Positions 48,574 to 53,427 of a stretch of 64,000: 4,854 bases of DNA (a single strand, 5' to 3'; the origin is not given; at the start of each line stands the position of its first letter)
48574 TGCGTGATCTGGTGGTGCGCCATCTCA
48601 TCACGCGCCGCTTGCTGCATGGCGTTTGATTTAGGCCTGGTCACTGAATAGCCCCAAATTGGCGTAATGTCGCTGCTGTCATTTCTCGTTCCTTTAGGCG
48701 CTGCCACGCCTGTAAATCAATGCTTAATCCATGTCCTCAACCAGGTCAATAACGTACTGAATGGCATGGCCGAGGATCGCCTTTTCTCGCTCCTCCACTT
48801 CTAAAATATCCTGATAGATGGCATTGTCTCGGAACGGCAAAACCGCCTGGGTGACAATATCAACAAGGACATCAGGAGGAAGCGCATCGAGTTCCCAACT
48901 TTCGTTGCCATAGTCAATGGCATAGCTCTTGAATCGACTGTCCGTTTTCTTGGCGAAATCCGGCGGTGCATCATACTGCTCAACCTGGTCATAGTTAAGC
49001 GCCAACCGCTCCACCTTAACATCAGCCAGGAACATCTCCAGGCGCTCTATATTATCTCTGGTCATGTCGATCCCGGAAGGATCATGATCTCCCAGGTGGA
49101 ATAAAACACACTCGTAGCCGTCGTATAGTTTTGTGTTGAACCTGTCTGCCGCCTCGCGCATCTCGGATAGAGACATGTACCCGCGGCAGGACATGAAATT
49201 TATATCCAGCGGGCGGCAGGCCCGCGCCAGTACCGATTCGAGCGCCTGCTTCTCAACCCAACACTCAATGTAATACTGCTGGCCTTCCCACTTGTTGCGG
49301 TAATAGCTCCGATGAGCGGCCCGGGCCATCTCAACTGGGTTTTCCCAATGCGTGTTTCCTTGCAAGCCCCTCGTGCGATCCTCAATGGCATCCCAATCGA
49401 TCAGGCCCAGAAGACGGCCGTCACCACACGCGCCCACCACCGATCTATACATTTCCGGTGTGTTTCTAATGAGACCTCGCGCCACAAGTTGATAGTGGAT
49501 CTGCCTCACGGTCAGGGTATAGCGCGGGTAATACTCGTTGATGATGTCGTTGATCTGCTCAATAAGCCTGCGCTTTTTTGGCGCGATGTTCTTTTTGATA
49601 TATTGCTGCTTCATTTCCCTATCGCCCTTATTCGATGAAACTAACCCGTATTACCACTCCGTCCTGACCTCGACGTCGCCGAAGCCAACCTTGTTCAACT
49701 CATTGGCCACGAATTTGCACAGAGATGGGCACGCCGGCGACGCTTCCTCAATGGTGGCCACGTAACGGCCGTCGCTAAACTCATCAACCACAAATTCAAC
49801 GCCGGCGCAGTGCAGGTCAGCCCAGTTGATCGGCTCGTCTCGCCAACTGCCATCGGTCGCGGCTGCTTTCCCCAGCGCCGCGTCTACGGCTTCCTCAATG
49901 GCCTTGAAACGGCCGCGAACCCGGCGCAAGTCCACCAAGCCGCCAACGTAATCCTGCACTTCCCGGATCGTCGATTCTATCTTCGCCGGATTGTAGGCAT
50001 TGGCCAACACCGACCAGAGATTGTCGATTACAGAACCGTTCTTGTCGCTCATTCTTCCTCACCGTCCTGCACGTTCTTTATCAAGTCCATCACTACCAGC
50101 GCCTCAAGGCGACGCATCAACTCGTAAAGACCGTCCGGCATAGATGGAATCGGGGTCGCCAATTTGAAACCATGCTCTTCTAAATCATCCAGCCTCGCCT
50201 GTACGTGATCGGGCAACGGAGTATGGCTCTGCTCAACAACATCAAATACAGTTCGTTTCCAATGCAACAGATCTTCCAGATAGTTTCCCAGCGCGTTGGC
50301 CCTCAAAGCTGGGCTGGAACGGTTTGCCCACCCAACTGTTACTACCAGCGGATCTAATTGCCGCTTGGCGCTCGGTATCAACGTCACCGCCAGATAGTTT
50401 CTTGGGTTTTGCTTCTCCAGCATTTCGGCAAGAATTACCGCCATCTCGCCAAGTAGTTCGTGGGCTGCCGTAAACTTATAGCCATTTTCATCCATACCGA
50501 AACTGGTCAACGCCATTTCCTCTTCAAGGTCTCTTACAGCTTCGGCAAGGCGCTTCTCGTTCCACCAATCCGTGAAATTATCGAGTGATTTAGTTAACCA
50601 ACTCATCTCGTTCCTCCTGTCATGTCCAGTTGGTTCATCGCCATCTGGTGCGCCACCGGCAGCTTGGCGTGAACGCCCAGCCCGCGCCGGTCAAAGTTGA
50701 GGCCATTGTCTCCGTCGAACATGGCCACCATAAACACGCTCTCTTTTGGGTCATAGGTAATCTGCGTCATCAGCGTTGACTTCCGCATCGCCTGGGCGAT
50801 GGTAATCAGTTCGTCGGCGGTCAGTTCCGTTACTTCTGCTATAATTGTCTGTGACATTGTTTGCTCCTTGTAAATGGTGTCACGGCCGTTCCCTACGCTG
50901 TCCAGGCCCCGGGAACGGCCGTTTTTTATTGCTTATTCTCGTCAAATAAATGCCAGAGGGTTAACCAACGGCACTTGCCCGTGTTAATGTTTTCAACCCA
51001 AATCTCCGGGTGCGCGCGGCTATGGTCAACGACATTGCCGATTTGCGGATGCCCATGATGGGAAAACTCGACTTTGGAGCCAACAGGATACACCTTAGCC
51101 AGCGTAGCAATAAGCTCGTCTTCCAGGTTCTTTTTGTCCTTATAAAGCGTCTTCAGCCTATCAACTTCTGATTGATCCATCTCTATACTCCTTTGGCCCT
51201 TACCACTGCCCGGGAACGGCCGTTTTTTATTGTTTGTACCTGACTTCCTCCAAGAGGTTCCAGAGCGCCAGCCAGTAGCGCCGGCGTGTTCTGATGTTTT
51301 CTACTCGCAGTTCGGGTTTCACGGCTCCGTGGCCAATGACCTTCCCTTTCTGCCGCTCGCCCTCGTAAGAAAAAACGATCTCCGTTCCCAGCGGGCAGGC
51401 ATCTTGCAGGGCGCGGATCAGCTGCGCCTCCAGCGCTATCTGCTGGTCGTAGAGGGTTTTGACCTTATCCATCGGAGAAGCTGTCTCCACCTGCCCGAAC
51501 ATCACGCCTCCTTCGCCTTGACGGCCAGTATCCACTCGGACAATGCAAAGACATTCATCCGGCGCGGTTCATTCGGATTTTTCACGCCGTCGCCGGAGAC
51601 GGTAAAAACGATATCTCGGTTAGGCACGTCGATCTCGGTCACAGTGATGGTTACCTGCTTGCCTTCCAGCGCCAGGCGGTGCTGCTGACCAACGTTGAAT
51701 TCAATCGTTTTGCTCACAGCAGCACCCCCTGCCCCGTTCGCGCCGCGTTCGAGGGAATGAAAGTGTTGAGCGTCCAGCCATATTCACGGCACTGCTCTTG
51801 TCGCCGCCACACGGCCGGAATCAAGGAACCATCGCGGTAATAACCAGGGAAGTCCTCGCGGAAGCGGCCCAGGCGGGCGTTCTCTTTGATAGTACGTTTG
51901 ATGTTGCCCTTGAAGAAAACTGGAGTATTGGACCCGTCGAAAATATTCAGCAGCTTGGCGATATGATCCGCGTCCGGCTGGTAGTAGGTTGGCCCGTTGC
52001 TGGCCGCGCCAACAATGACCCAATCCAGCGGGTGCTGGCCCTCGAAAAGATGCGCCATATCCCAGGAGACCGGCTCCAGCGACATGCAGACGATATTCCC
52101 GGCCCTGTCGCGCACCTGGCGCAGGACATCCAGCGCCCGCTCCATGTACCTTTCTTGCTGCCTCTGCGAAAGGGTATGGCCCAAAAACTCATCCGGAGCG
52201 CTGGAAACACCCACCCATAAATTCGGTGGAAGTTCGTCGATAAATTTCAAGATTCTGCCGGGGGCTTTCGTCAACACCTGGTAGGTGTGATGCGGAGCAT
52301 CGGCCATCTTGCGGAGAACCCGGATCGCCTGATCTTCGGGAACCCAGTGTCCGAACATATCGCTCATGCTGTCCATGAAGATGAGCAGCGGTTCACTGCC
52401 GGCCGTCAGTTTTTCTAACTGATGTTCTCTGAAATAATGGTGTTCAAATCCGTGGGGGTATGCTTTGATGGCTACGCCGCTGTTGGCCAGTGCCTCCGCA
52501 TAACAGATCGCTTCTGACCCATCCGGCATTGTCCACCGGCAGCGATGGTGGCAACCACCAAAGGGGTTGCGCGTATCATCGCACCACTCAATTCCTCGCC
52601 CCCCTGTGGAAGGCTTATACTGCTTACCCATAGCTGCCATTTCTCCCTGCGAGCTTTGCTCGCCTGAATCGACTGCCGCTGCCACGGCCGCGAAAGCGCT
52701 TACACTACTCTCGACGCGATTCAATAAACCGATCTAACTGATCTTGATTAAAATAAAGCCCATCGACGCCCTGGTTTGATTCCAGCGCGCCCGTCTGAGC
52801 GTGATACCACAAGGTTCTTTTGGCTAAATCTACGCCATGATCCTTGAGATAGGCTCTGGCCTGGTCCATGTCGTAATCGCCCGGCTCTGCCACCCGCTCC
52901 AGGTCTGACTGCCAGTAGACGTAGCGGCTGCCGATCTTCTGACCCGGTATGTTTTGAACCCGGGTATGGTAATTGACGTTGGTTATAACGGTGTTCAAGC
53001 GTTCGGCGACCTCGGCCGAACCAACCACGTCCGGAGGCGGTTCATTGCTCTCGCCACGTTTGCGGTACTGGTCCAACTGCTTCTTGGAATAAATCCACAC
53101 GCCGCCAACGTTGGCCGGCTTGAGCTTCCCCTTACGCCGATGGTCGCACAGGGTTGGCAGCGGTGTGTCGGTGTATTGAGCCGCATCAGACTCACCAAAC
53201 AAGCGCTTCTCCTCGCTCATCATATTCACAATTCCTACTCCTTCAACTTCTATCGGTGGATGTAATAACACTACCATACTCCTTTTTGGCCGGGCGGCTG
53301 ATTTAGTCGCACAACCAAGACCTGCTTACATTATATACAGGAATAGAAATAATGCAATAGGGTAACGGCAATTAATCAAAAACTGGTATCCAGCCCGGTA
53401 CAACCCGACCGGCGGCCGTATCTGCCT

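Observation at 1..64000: Hyper-iterated 8-bp palindrome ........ saturates the phage genome (HIP1-like)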

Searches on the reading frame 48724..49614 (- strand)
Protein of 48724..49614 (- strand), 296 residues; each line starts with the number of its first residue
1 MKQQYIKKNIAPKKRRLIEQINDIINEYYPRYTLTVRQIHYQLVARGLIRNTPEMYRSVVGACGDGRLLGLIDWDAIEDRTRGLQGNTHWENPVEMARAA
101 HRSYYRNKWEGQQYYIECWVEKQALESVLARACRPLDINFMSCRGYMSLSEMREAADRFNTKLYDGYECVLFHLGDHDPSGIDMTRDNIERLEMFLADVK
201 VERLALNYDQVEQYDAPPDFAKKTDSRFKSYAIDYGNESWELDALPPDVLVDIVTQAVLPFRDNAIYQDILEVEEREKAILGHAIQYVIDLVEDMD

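Call 10: search_protein_families(library=pfam, proteins=[window:48724-49614:-])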
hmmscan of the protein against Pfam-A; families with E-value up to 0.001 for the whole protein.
window:48724-49614:- (296 aa): 0 families

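Call 76: search_protein_families(library=phrogs, proteins=[window:48724-49614:-], max_evalue=0.00001)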
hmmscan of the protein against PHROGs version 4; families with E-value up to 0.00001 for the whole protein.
window:48724-49614:- (296 aa): 1 family
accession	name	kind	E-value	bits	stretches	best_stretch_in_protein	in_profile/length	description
phrog_6247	-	DNA, RNA and nucleotide metabolism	3.6e-95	319.6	1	1-286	2-290/303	DNA topoisomerase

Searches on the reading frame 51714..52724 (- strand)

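Call 10: search_protein_families(library=pfam, proteins=[window:51714-52724:-])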
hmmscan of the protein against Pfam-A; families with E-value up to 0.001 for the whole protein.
window:51714-52724:- (336 aa): 1 family
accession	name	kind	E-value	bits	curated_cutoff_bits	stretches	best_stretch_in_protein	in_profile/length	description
PF07505.17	DUF5131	-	3e-27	96.1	28.9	1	44-273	3-214/243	Protein of unknown function (DUF5131)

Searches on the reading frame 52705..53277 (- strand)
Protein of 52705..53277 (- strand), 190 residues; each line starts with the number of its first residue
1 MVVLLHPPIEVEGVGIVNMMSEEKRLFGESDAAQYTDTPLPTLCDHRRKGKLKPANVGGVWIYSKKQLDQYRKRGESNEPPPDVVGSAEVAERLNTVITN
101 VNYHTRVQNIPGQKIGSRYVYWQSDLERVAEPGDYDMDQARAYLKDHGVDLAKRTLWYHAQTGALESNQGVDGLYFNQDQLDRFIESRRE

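Call 10: search_protein_families(library=pfam, proteins=[window:52705-53277:-])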
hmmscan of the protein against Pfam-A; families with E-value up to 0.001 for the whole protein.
window:52705-53277:- (190 aa): 2 families
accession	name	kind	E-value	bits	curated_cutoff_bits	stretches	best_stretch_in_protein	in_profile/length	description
PF12728.13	HTH_17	-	1.7e-13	51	27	1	30-74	5-49/51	Helix-turn-helix domain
PF13411.12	MerR_1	-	0.00014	22.4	21.6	0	30-69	4-44/69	MerR HTH family regulatory protein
